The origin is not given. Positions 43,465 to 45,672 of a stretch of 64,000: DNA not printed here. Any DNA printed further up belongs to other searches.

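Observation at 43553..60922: Anguibactin/acinetobactin-type siderophore locus with split NRPS architecture downstream of tRNA-Phe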

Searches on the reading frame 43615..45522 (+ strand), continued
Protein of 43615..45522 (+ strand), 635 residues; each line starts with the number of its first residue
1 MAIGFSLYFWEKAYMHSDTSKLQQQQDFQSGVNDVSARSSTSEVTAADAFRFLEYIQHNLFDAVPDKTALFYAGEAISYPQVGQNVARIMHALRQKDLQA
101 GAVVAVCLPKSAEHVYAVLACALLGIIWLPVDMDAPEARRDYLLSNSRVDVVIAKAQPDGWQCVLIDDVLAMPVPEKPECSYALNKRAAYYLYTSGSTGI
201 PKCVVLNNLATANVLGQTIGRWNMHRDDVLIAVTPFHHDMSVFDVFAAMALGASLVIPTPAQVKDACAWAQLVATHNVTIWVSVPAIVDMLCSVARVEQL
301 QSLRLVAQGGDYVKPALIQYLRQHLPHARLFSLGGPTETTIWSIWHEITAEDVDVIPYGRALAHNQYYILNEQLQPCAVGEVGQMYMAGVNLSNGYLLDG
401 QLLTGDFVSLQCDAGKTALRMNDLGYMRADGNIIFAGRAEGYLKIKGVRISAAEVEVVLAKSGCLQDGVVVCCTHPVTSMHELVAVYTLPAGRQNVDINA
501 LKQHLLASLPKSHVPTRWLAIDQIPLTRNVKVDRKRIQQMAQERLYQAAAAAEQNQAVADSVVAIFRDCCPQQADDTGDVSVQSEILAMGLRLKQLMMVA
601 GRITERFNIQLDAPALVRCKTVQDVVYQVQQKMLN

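Call 30: find_homologous_proteins(query=window:43615-45522:+, max_evalue=1e-40)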
Query window:43615-45522:+ (635 aa): 389 proteins with E <= 1e-40 among 8000 candidates; the best 120 are listed.
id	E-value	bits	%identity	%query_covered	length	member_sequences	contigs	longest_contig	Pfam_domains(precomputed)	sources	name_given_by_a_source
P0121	0.0e+0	1332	95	98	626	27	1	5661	PF00501.35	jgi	jgi:amino acid adenylation domain-containing protein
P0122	0.0e+0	1204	86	98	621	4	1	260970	PF00501.35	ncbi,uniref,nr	ncbi:AMP-binding protein [Snodgrassella sp. ESL0253]|uniref:AMP-binding protein n=1 Tax=Snodgrassell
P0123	1.0e-297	1007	72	97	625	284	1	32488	PF00501.35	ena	-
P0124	1.1e-294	997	71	97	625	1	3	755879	PF00501.35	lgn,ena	-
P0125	1.6e-288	976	71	97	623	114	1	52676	PF00501.35,PF13193.13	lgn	-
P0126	1.1e-218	746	55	96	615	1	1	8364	PF00501.35,PF13193.13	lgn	-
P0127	7.3e-218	743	55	96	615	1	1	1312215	PF00501.35,PF13193.13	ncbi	ncbi:acinetobactin non-ribosomal peptide synthetase subunit BasA [Acinetobacter baumannii]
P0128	3.6e-216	738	56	92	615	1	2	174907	PF00501.35,PF13193.13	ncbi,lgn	ncbi:TPA: acinetobactin non-ribosomal peptide synthetase subunit BasA [Acinetobacter baumannii]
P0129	7.6e-216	736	56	96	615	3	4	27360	PF00501.35,PF13193.13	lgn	-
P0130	7.9e-216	736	56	92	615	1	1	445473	PF00501.35,PF13193.13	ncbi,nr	ncbi:acinetobactin non-ribosomal peptide synthetase subunit BasA [Acinetobacter baumannii]|nr:acinet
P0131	8.5e-216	736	56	92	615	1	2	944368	PF00501.35,PF13193.13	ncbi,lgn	ncbi:acinetobactin non-ribosomal peptide synthetase subunit BasA [Acinetobacter baumannii]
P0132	1.2e-215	736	56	92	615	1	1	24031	PF00501.35,PF13193.13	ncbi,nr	ncbi:acinetobactin non-ribosomal peptide synthetase subunit BasA [Acinetobacter baumannii]|nr:acinet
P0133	1.7e-215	735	56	92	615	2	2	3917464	PF00501.35,PF13193.13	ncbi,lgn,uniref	ncbi:acinetobactin non-ribosomal peptide synthetase subunit BasA [Acinetobacter baumannii]|uniref:ac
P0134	1.9e-215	735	56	92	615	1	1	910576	PF00501.35,PF13193.13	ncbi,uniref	ncbi:acinetobactin non-ribosomal peptide synthetase subunit BasA [Acinetobacter baumannii]|uniref:ac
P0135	2.0e-215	735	57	90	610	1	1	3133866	PF00501.35,PF13193.13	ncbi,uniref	ncbi:AMP-binding protein [Acinetobacter sp. WZC-1]|uniref:AMP-binding protein n=1 Tax=Acinetobacter 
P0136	2.1e-215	735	56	92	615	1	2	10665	PF00501.35,PF13193.13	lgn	-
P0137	2.3e-215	735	56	92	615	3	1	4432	PF00501.35,PF13193.13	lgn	-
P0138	2.4e-215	735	57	92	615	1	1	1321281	PF00501.35,PF13193.13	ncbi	ncbi:acinetobactin non-ribosomal peptide synthetase subunit BasA [Acinetobacter baumannii]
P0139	3.0e-215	734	56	92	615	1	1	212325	PF00501.35,PF13193.13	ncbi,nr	ncbi:acinetobactin non-ribosomal peptide synthetase subunit BasA [Acinetobacter baumannii]|nr:acinet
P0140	3.3e-215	734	55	92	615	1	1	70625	PF00501.35,PF13193.13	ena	-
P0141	3.5e-215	734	56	92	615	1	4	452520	PF00501.35,PF13193.13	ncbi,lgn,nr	ncbi:acinetobactin non-ribosomal peptide synthetase subunit BasA [Acinetobacter baumannii]|nr:acinet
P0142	4.1e-215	734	56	92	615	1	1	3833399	PF00501.35,PF13193.13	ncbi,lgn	ncbi:acinetobactin non-ribosomal peptide synthetase subunit BasA [Acinetobacter baumannii]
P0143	4.2e-215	734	56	92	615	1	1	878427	PF00501.35,PF13193.13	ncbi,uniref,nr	ncbi:acinetobactin non-ribosomal peptide synthetase subunit BasA [Acinetobacter baumannii]|uniref:ac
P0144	4.7e-215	734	56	92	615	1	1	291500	PF00501.35,PF13193.13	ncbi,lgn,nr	ncbi:acinetobactin non-ribosomal peptide synthetase subunit BasA [Acinetobacter baumannii]|nr:acinet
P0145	5.0e-215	734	55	96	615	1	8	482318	PF00501.35,PF13193.13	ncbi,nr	ncbi:acinetobactin non-ribosomal peptide synthetase subunit BasA [Acinetobacter baumannii]|nr:acinet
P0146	5.3e-215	734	55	96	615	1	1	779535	PF00501.35,PF13193.13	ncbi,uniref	ncbi:acinetobactin non-ribosomal peptide synthetase subunit BasA [Acinetobacter baumannii]|uniref:ac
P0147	5.7e-215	734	56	92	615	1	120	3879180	PF00501.35,PF13193.13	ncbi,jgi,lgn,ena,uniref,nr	ncbi:acinetobactin non-ribosomal peptide synthetase subunit BasA [Acinetobacter baumannii]|jgi:amino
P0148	6.2e-215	733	56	92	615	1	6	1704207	PF00501.35,PF13193.13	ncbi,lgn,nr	ncbi:acinetobactin non-ribosomal peptide synthetase subunit BasA [Acinetobacter baumannii]|nr:acinet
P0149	6.8e-215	733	56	92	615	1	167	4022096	PF00501.35,PF13193.13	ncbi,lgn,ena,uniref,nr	ncbi:TPA: acinetobactin non-ribosomal peptide synthetase subunit BasA [Acinetobacter baumannii]|unir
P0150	7.8e-215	733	56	92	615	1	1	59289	PF00501.35,PF13193.13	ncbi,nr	ncbi:acinetobactin non-ribosomal peptide synthetase subunit BasA [Acinetobacter baumannii]|nr:acinet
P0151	1.1e-214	733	56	92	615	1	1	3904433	PF00501.35,PF13193.13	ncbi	ncbi:acinetobactin non-ribosomal peptide synthetase subunit BasA [Acinetobacter baumannii]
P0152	1.1e-214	733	56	92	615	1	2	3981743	PF00501.35,PF13193.13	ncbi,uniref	ncbi:acinetobactin non-ribosomal peptide synthetase subunit BasA [Acinetobacter baumannii]|uniref:ac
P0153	1.2e-214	733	57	92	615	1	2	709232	PF00501.35,PF13193.13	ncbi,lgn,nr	ncbi:acinetobactin non-ribosomal peptide synthetase subunit BasA [Acinetobacter baumannii]|nr:acinet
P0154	1.4e-214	732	56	92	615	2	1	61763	PF00501.35,PF13193.13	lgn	-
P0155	1.7e-214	732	56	92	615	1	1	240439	PF00501.35,PF13193.13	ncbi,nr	ncbi:acinetobactin non-ribosomal peptide synthetase subunit BasA [Acinetobacter baumannii]|nr:acinet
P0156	1.7e-214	732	54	96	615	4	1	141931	PF00501.35,PF13193.13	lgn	-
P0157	2.2e-214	732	56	92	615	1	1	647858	PF00501.35,PF13193.13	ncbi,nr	ncbi:acinetobactin non-ribosomal peptide synthetase subunit BasA [Acinetobacter baumannii]|nr:acinet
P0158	2.2e-214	732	57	92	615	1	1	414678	PF00501.35,PF13193.13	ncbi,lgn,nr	ncbi:acinetobactin non-ribosomal peptide synthetase subunit BasA [Acinetobacter baumannii]|nr:acinet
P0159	2.2e-214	732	56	92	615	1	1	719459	PF00501.35,PF13193.13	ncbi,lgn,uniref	ncbi:acinetobactin non-ribosomal peptide synthetase subunit BasA [Acinetobacter baumannii]|uniref:ac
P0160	2.3e-214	732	56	92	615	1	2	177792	PF00501.35,PF13193.13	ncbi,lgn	ncbi:acinetobactin non-ribosomal peptide synthetase subunit BasA [Acinetobacter baumannii]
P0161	2.5e-214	731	56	92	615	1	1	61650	PF00501.35,PF13193.13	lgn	-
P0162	2.8e-214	731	56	92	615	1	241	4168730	PF00501.35,PF13193.13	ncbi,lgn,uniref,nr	ncbi:acinetobactin non-ribosomal peptide synthetase subunit BasA [Acinetobacter baumannii]|uniref:ac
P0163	3.2e-214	731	56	92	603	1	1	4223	PF00501.35,PF13193.13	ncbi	ncbi:acinetobactin non-ribosomal peptide synthetase subunit BasA, partial [Acinetobacter baumannii]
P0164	3.3e-214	731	56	92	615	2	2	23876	PF00501.35,PF13193.13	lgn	-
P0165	3.5e-214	731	56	92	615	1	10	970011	PF00501.35,PF13193.13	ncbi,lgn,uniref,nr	ncbi:TPA: acinetobactin non-ribosomal peptide synthetase subunit BasA [Acinetobacter baumannii]|unir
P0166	4.0e-214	731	56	92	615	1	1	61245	PF00501.35,PF13193.13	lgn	-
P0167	4.3e-214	731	55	92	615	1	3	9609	PF00501.35,PF13193.13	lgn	-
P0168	6.2e-214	730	56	92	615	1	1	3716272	PF00501.35,PF13193.13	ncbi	ncbi:acinetobactin non-ribosomal peptide synthetase subunit BasA [Acinetobacter baumannii]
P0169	7.3e-214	730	56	92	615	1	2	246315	PF00501.35,PF13193.13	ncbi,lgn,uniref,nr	ncbi:acinetobactin non-ribosomal peptide synthetase subunit BasA [Acinetobacter baumannii]|uniref:ac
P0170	7.4e-214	730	56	92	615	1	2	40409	PF00501.35,PF13193.13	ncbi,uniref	ncbi:acinetobactin non-ribosomal peptide synthetase subunit BasA [Acinetobacter baumannii]|uniref:ac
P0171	9.0e-214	730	56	92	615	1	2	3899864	PF00501.35,PF13193.13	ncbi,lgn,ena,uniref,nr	ncbi:acinetobactin non-ribosomal peptide synthetase subunit BasA [Acinetobacter baumannii]|uniref:ac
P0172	9.0e-214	730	56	92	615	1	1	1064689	PF00501.35,PF13193.13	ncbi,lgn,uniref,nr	ncbi:acinetobactin non-ribosomal peptide synthetase subunit BasA [Acinetobacter baumannii]|uniref:ac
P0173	9.0e-214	730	55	92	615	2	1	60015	PF00501.35,PF13193.13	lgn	-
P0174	9.7e-214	729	56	92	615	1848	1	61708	PF00501.35,PF13193.13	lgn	-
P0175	1.0e-213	729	56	92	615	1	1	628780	PF00501.35,PF13193.13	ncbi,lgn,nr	ncbi:TPA: acinetobactin non-ribosomal peptide synthetase subunit BasA [Acinetobacter baumannii]|nr:a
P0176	1.1e-213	729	55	92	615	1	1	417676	PF00501.35,PF13193.13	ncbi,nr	ncbi:acinetobactin non-ribosomal peptide synthetase subunit BasA [Acinetobacter baumannii]|nr:acinet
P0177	1.1e-213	729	55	92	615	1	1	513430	PF00501.35,PF13193.13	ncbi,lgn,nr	ncbi:acinetobactin non-ribosomal peptide synthetase subunit BasA [Acinetobacter baumannii]|nr:acinet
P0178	1.2e-213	729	56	92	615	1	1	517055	PF00501.35,PF13193.13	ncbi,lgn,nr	ncbi:acinetobactin non-ribosomal peptide synthetase subunit BasA [Acinetobacter baumannii]|nr:acinet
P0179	1.2e-213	729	56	92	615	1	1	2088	PF00501.35,PF13193.13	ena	-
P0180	1.2e-213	729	56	92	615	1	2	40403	PF00501.35,PF13193.13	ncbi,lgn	ncbi:acinetobactin non-ribosomal peptide synthetase subunit BasA [Acinetobacter baumannii]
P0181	1.3e-213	729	56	92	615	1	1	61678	PF00501.35,PF13193.13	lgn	-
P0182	1.4e-213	729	56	92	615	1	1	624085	PF00501.35,PF13193.13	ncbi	ncbi:acinetobactin non-ribosomal peptide synthetase subunit BasA [Acinetobacter baumannii]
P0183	1.4e-213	729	56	92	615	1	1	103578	PF00501.35,PF13193.13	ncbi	ncbi:acinetobactin non-ribosomal peptide synthetase subunit BasA [Acinetobacter baumannii]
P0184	1.4e-213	729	55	92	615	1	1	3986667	PF00501.35,PF13193.13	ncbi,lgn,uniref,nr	ncbi:AMP-binding protein [Acinetobacter pittii]|uniref:AMP-binding protein n=1 Tax=Acinetobacter pit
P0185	1.7e-213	729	56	92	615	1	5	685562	PF00501.35,PF13193.13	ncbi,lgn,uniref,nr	ncbi:acinetobactin non-ribosomal peptide synthetase subunit BasA [Acinetobacter baumannii]|uniref:ac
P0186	1.9e-213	728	56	92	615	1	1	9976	PF00501.35,PF13193.13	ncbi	ncbi:acinetobactin non-ribosomal peptide synthetase subunit BasA [Acinetobacter baumannii]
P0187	2.2e-213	728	55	92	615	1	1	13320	PF00501.35,PF13193.13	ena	-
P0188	2.3e-213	728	56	92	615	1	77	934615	PF00501.35,PF13193.13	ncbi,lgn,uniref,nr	ncbi:acinetobactin non-ribosomal peptide synthetase subunit BasA [Acinetobacter baumannii]|uniref:ac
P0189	2.3e-213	728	54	96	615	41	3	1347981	PF00501.35,PF13193.13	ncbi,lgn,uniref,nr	ncbi:AMP-binding protein [Acinetobacter sp. 1000160]|uniref:AMP-binding protein n=1 Tax=Acinetobacte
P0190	2.4e-213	728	56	92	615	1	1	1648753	PF00501.35,PF13193.13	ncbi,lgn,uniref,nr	ncbi:acinetobactin non-ribosomal peptide synthetase subunit BasA [Acinetobacter baumannii]|uniref:ac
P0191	2.6e-213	728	55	92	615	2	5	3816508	PF00501.35,PF13193.13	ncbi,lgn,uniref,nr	ncbi:AMP-binding protein [Acinetobacter baumannii]|uniref:AMP-binding protein n=1 Tax=Acinetobacter 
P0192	3.5e-213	728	55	92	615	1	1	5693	PF00501.35,PF13193.13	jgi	-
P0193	3.7e-213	728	55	92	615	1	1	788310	PF00501.35,PF13193.13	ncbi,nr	ncbi:acinetobactin non-ribosomal peptide synthetase subunit BasA [Acinetobacter baumannii]|nr:acinet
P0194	3.9e-213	727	56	92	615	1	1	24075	PF00501.35,PF13193.13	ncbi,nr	ncbi:acinetobactin non-ribosomal peptide synthetase subunit BasA [Acinetobacter baumannii]|nr:acinet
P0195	4.3e-213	727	55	92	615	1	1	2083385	PF00501.35,PF13193.13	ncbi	ncbi:acinetobactin non-ribosomal peptide synthetase subunit BasA [Acinetobacter baumannii]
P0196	4.5e-213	727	55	92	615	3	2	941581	PF00501.35,PF13193.13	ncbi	-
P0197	4.9e-213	727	55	92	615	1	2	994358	PF00501.35,PF13193.13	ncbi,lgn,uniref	ncbi:TPA: acinetobactin non-ribosomal peptide synthetase subunit BasA [Acinetobacter baumannii]|unir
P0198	4.9e-213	727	56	92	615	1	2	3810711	PF00501.35,PF13193.13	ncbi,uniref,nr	ncbi:acinetobactin non-ribosomal peptide synthetase subunit BasA [Acinetobacter baumannii]|uniref:ac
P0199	5.0e-213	727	56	92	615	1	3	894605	PF00501.35,PF13193.13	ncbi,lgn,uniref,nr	ncbi:acinetobactin non-ribosomal peptide synthetase subunit BasA [Acinetobacter baumannii]|uniref:ac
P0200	5.1e-213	727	56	92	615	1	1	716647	PF00501.35,PF13193.13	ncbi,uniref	ncbi:acinetobactin non-ribosomal peptide synthetase subunit BasA [Acinetobacter baumannii]|uniref:ac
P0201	5.4e-213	727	56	92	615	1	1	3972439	PF00501.35,PF13193.13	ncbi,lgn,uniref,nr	ncbi:acinetobactin non-ribosomal peptide synthetase subunit BasA [Acinetobacter baumannii]|uniref:ac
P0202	5.5e-213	727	56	92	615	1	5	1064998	PF00501.35,PF13193.13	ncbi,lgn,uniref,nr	ncbi:acinetobactin non-ribosomal peptide synthetase subunit BasA [Acinetobacter baumannii]|uniref:ac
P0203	6.7e-213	727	55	92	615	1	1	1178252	PF00501.35,PF13193.13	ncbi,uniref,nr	ncbi:AMP-binding protein [Acinetobacter pittii]|uniref:AMP-binding protein n=1 Tax=Acinetobacter pit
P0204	6.7e-213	727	56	92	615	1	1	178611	PF00501.35,PF13193.13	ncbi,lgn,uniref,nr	ncbi:acinetobactin non-ribosomal peptide synthetase subunit BasA [Acinetobacter baumannii]|uniref:ac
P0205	6.8e-213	727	56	92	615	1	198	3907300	PF00501.35,PF13193.13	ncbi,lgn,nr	ncbi:acinetobactin non-ribosomal peptide synthetase subunit BasA [Acinetobacter baumannii]|nr:MULTIS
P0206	6.8e-213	727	56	92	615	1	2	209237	PF00501.35,PF13193.13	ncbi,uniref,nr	ncbi:acinetobactin non-ribosomal peptide synthetase subunit BasA [Acinetobacter baumannii]|uniref:ac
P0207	8.2e-213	726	56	92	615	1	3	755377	PF00501.35,PF13193.13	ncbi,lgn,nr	ncbi:acinetobactin non-ribosomal peptide synthetase subunit BasA [Acinetobacter baumannii]|nr:acinet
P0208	8.4e-213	726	56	92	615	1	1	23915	PF00501.35,PF13193.13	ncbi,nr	ncbi:acinetobactin non-ribosomal peptide synthetase subunit BasA [Acinetobacter baumannii]|nr:acinet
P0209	1.3e-212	726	55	92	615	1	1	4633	PF00501.35,PF13193.13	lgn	-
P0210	1.4e-212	726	55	92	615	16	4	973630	PF00501.35,PF13193.13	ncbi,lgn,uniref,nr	ncbi:acinetobactin non-ribosomal peptide synthetase subunit BasA [Acinetobacter baumannii]|uniref:ac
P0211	1.4e-212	726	56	92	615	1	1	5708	PF00501.35,PF13193.13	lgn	-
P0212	1.9e-212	725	55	92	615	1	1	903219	PF00501.35,PF13193.13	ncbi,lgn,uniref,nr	ncbi:acinetobactin non-ribosomal peptide synthetase subunit BasA [Acinetobacter baumannii]|uniref:ac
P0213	1.9e-212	725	56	92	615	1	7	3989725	PF00501.35,PF13193.13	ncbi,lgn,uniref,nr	ncbi:acinetobactin non-ribosomal peptide synthetase subunit BasA [Acinetobacter baumannii]|uniref:Pe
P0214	2.1e-212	725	55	92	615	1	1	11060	PF00501.35,PF13193.13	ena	-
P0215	2.3e-212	725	56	92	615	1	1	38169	PF00501.35,PF13193.13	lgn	-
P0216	2.4e-212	725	55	92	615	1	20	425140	PF00501.35,PF13193.13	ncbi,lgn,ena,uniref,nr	ncbi:acinetobactin non-ribosomal peptide synthetase subunit BasA [Acinetobacter baumannii]|uniref:ac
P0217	2.6e-212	725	56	92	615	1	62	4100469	PF00501.35,PF13193.13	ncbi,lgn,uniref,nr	ncbi:acinetobactin non-ribosomal peptide synthetase subunit BasA [Acinetobacter baumannii]|uniref:ac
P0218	2.6e-212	725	55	92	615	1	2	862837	PF00501.35,PF13193.13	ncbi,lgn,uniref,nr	ncbi:acinetobactin non-ribosomal peptide synthetase subunit BasA [Acinetobacter baumannii]|uniref:ac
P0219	2.9e-212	725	54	92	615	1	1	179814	PF00501.35,PF13193.13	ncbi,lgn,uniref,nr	ncbi:AMP-binding protein [Acinetobacter pittii]|uniref:AMP-binding protein n=1 Tax=Acinetobacter pit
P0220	3.2e-212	724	56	92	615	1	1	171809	PF00501.35,PF13193.13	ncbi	ncbi:acinetobactin non-ribosomal peptide synthetase subunit BasA [Acinetobacter baumannii]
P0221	3.9e-212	724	54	92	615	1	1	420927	PF00501.35,PF13193.13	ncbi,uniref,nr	ncbi:AMP-binding protein [Acinetobacter sp. 1294243]|uniref:AMP-binding protein n=1 Tax=Acinetobacte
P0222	3.9e-212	724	54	92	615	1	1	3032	PF00501.35,PF13193.13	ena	-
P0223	3.9e-212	724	54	92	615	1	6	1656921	PF00501.35,PF13193.13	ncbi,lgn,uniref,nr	ncbi:AMP-binding protein [Acinetobacter pittii]|uniref:AMP-binding protein n=1 Tax=Acinetobacter pit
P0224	3.9e-212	724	54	92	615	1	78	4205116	PF00501.35,PF13193.13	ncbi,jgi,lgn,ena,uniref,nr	ncbi:amino acid adenylation domain-containing protein [Acinetobacter pittii]|uniref:AMP-binding prot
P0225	4.0e-212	724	56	93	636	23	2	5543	PF00501.35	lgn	-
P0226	4.1e-212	724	55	92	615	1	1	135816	PF00501.35,PF13193.13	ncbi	-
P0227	6.2e-212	723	56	93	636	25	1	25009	PF00501.35,PF13193.13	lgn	-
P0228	6.4e-212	723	55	92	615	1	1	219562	PF00501.35,PF13193.13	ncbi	ncbi:acinetobactin non-ribosomal peptide synthetase subunit BasA [Acinetobacter baumannii]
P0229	6.4e-212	723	55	92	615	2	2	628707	PF00501.35,PF13193.13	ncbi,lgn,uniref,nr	ncbi:acinetobactin non-ribosomal peptide synthetase subunit BasA [Acinetobacter pittii]|uniref:acine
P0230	6.4e-212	723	55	92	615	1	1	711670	PF00501.35,PF13193.13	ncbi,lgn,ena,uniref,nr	ncbi:acinetobactin non-ribosomal peptide synthetase subunit BasA [Acinetobacter baumannii]|uniref:ac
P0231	6.7e-212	723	56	92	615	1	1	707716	PF00501.35,PF13193.13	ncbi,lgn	ncbi:TPA: acinetobactin non-ribosomal peptide synthetase subunit BasA [Acinetobacter baumannii]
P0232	6.7e-212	723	55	92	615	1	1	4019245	PF00501.35,PF13193.13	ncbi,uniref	ncbi:AMP-binding protein [Acinetobacter pittii]|uniref:AMP-binding protein n=1 Tax=Acinetobacter pit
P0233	9.2e-212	723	56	92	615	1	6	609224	PF00501.35,PF13193.13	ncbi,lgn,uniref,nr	ncbi:acinetobactin non-ribosomal peptide synthetase subunit BasA [Acinetobacter baumannii]|uniref:ac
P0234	9.7e-212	723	56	92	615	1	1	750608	PF00501.35,PF13193.13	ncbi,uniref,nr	ncbi:acinetobactin non-ribosomal peptide synthetase subunit BasA [Acinetobacter baumannii]|uniref:ac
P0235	1.2e-211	723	55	92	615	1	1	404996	PF00501.35,PF13193.13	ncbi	-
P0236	1.3e-211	722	56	92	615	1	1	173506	PF00501.35,PF13193.13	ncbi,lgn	ncbi:acinetobactin non-ribosomal peptide synthetase subunit BasA [Acinetobacter baumannii]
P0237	1.3e-211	722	55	92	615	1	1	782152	PF00501.35,PF13193.13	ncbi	ncbi:AMP-binding protein [Acinetobacter geminorum]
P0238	1.4e-211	722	56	92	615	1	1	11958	PF00501.35,PF13193.13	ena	-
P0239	1.4e-211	722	55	92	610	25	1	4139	PF00501.35,PF13193.13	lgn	-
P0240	1.8e-211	722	55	92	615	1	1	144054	PF00501.35,PF13193.13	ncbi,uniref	ncbi:acinetobactin non-ribosomal peptide synthetase subunit BasA [Acinetobacter baumannii]|uniref:ac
